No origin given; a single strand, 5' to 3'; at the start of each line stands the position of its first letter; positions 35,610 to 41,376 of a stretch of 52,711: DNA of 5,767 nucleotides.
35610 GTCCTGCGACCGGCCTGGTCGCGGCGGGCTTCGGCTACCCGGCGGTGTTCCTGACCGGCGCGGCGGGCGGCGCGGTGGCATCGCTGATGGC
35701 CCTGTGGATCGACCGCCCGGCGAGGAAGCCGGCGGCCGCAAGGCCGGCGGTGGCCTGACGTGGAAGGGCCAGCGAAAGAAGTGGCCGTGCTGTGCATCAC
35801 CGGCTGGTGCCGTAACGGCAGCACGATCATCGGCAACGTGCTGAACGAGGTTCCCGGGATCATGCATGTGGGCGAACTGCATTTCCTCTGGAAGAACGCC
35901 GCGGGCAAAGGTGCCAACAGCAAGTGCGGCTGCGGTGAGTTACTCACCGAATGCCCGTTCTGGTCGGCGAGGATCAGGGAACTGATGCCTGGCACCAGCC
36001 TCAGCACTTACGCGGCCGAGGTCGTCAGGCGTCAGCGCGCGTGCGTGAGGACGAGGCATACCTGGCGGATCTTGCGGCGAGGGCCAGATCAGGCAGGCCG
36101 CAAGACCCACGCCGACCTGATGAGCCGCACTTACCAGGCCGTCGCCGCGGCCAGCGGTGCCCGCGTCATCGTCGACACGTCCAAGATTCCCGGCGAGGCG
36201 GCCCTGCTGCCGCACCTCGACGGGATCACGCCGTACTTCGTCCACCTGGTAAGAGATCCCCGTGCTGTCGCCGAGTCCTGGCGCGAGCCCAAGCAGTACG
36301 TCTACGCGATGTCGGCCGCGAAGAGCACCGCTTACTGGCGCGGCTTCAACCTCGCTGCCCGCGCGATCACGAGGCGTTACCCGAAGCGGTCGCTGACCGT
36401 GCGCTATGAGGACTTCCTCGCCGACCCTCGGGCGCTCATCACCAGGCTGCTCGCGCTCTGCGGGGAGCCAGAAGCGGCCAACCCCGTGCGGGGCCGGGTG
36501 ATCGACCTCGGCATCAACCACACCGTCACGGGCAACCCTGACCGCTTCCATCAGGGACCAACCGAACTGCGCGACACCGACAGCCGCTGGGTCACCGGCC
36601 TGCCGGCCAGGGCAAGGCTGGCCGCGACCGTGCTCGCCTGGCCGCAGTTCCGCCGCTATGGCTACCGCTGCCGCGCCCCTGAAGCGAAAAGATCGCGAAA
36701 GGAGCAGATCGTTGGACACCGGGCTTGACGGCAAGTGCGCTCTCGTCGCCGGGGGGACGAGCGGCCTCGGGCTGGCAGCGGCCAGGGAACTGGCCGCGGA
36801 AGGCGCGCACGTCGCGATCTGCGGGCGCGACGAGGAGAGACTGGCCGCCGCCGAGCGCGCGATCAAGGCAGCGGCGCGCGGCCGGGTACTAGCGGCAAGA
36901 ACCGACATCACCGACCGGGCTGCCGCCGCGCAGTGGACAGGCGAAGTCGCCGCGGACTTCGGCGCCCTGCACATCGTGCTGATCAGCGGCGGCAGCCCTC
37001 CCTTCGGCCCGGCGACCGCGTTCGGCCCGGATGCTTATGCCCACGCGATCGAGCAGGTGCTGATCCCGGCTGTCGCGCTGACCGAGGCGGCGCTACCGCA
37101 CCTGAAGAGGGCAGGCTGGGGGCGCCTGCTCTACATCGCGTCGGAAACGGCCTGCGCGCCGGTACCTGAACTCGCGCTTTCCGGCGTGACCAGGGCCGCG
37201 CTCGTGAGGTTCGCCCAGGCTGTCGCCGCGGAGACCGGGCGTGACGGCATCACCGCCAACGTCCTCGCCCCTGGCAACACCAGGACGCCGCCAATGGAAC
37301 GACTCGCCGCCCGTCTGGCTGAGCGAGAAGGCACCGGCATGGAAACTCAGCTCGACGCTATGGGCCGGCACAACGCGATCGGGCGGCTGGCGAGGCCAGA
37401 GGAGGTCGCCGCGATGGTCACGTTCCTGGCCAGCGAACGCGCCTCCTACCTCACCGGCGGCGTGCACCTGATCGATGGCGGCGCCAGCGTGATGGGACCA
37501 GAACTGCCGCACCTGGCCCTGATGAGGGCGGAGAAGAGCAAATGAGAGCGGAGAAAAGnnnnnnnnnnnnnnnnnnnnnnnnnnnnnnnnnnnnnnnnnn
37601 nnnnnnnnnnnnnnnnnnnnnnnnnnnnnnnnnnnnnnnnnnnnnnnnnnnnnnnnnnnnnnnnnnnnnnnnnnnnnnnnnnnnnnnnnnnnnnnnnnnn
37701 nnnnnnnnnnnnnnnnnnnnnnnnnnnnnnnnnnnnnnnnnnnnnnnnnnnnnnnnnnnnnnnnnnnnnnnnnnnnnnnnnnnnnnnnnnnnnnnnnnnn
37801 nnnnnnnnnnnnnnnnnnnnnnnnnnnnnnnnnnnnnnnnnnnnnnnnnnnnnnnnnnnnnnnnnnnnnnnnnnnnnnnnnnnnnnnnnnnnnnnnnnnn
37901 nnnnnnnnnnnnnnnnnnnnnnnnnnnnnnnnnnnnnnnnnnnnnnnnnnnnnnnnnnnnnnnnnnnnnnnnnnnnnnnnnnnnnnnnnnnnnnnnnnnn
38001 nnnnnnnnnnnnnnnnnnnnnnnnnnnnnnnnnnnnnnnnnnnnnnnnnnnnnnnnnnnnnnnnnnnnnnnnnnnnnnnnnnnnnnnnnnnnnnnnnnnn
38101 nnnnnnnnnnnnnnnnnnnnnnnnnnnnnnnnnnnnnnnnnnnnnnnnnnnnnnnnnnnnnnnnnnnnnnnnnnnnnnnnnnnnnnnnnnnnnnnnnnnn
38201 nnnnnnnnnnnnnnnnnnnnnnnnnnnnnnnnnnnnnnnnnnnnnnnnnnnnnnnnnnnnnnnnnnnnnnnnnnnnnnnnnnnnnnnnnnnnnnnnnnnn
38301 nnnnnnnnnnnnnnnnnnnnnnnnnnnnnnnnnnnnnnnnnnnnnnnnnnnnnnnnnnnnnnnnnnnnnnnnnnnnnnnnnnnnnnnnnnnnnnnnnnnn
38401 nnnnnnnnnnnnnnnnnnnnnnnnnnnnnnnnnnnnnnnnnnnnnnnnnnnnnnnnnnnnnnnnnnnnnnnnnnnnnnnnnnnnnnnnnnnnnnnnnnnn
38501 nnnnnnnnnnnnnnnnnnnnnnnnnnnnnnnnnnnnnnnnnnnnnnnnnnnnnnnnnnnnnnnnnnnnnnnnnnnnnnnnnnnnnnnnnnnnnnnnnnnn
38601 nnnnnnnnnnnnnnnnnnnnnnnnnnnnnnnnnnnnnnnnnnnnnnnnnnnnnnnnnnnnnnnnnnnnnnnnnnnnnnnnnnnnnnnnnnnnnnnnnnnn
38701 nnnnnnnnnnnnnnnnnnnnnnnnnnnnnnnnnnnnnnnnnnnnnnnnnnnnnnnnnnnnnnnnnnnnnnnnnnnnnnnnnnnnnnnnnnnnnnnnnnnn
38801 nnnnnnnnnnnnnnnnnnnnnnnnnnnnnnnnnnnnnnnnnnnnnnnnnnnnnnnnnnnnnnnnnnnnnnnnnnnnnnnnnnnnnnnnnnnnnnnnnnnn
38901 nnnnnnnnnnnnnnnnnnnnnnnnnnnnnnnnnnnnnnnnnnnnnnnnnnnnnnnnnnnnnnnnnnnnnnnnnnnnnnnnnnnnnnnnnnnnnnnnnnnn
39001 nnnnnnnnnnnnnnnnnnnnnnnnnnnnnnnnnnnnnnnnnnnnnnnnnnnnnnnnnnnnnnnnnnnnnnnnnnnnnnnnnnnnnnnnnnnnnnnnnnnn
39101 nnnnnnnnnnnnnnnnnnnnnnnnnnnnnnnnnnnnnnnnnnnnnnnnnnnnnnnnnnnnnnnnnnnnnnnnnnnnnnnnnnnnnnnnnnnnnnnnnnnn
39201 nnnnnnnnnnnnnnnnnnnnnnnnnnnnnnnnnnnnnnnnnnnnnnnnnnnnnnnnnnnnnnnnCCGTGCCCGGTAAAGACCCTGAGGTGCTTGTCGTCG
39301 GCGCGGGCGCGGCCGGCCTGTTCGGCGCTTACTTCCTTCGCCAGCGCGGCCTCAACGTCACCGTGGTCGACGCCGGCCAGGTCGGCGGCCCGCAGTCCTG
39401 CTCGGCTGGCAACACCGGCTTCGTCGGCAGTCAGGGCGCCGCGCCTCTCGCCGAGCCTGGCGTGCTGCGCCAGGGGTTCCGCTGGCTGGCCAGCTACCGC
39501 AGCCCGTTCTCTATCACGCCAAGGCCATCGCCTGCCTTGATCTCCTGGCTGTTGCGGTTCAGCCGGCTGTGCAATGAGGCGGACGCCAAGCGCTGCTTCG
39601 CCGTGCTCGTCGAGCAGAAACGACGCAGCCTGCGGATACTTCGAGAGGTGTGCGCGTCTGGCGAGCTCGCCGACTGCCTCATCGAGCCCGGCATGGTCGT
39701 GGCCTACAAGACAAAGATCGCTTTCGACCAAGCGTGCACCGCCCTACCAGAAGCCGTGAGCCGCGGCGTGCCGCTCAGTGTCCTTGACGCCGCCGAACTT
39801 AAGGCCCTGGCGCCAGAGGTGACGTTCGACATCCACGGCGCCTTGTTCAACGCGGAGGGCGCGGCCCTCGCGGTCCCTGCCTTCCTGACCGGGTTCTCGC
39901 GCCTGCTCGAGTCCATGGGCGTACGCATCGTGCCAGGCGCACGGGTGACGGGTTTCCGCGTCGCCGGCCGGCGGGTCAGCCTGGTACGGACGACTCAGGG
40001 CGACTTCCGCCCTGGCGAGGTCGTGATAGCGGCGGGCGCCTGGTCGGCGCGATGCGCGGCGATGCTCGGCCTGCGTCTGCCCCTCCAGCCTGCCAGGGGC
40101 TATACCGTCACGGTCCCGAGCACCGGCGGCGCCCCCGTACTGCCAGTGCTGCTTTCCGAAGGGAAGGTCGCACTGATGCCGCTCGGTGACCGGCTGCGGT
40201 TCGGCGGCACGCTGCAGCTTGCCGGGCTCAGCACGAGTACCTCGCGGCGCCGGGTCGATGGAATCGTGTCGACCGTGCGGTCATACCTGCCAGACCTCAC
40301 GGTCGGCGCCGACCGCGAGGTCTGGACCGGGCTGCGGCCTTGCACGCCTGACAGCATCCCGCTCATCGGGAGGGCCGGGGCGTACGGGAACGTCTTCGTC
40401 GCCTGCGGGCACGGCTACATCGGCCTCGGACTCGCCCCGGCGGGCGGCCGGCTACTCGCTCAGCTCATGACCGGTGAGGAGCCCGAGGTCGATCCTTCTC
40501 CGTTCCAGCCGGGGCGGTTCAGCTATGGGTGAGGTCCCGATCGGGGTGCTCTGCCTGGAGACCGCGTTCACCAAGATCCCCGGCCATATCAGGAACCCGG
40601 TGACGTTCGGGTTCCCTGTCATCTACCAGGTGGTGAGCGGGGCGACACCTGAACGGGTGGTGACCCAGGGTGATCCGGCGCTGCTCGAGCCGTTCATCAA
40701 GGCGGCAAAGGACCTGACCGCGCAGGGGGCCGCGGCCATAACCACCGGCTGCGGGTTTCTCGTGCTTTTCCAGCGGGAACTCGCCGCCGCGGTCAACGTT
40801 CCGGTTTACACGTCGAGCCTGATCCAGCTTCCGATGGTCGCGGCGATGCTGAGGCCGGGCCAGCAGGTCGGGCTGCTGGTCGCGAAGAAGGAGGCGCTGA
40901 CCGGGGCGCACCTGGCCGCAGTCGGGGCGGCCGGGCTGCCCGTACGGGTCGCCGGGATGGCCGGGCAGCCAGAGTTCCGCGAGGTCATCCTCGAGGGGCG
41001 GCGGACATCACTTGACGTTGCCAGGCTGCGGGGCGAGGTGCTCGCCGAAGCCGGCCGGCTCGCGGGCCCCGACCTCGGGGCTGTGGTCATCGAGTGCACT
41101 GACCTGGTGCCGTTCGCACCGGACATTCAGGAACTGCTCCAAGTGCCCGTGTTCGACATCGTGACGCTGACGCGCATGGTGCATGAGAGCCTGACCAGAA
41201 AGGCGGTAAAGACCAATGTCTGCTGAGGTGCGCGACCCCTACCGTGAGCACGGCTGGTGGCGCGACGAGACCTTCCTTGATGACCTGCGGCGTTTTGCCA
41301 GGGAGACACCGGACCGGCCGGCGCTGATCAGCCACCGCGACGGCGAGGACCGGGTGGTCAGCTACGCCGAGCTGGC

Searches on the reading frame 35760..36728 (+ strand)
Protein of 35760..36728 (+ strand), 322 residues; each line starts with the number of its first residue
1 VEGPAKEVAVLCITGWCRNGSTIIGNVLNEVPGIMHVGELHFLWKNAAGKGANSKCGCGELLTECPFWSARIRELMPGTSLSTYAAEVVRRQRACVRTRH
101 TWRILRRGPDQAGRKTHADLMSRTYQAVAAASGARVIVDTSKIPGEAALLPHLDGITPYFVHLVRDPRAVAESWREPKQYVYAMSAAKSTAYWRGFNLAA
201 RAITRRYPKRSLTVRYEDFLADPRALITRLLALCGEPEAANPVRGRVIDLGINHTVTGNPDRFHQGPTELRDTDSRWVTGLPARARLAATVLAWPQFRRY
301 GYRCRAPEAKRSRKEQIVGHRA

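Call 72: search_protein_families(library=pfam, proteins=[window:35760-36728:+], max_evalue=0.000001)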
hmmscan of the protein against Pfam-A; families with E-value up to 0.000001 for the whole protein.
window:35760-36728:+ (322 aa): 1 family
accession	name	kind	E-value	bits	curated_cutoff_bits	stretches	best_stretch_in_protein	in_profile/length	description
PF13469.12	Sulfotransfer_3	-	1e-12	49.2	27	1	13-237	4-213/216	Sulfotransferase family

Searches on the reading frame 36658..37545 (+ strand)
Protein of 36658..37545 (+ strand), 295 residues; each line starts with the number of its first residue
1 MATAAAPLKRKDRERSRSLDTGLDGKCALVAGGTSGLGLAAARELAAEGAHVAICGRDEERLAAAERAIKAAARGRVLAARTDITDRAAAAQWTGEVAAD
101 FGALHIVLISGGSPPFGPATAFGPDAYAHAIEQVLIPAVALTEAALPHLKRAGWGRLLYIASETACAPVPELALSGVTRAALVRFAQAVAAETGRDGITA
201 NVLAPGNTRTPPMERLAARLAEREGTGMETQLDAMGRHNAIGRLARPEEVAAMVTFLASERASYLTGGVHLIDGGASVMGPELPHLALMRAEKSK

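Call 72: search_protein_families(library=pfam, proteins=[window:36658-37545:+], max_evalue=0.000001)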
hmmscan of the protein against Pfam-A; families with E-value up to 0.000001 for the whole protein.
window:36658-37545:+ (295 aa): 3 families
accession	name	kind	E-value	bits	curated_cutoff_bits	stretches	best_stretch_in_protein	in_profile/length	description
PF13561.12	adh_short_C2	-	1.1e-38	133.6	27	1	34-276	5-235/236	Enoyl-(Acyl carrier protein) reductase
PF00106.31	adh_short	-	1.6e-33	116.3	26.6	1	26-215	1-189/195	short chain dehydrogenase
PF08659.16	KR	-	1.5e-07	32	22.6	1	29-108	4-86/180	KR domain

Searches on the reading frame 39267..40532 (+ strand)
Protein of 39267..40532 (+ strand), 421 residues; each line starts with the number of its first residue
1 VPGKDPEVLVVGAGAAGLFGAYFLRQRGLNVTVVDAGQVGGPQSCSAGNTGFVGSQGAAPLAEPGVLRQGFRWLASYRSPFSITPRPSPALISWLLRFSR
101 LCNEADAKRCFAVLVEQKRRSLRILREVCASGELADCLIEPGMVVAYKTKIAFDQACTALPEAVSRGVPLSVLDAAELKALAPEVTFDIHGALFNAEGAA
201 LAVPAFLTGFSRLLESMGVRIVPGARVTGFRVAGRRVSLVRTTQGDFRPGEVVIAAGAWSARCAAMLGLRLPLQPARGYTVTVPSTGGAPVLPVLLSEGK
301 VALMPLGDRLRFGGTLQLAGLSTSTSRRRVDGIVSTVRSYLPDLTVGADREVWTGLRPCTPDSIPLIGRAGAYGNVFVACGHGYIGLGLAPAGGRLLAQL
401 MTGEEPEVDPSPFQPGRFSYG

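Call 72: search_protein_families(library=pfam, proteins=[window:39267-40532:+], max_evalue=0.000001)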
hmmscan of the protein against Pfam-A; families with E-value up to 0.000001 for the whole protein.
window:39267-40532:+ (421 aa): 3 families
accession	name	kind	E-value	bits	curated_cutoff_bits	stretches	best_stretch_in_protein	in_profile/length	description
PF01266.30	DAO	-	8.6e-60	203.5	27.9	1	8-400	2-353/353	FAD dependent oxidoreductase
PF00890.30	FAD_binding_2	-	1.4e-09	38.2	20.4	1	8-104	2-103/414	FAD binding domain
PF03486.20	HI0933_like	-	1.1e-08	35.2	50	0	7-41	2-36/244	HI0933-like protein Rossmann domain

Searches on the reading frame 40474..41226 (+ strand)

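Call 72: search_protein_families(library=pfam, proteins=[window:40474-41226:+], max_evalue=0.000001)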
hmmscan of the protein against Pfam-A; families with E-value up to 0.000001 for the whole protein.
window:40474-41226:+ (250 aa): 1 family
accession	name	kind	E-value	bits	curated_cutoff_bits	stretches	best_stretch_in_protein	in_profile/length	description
PF01177.27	Asp_Glu_race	-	4.4e-14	53.2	31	1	122-232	101-206/211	Asp/Glu/Hydantoin racemase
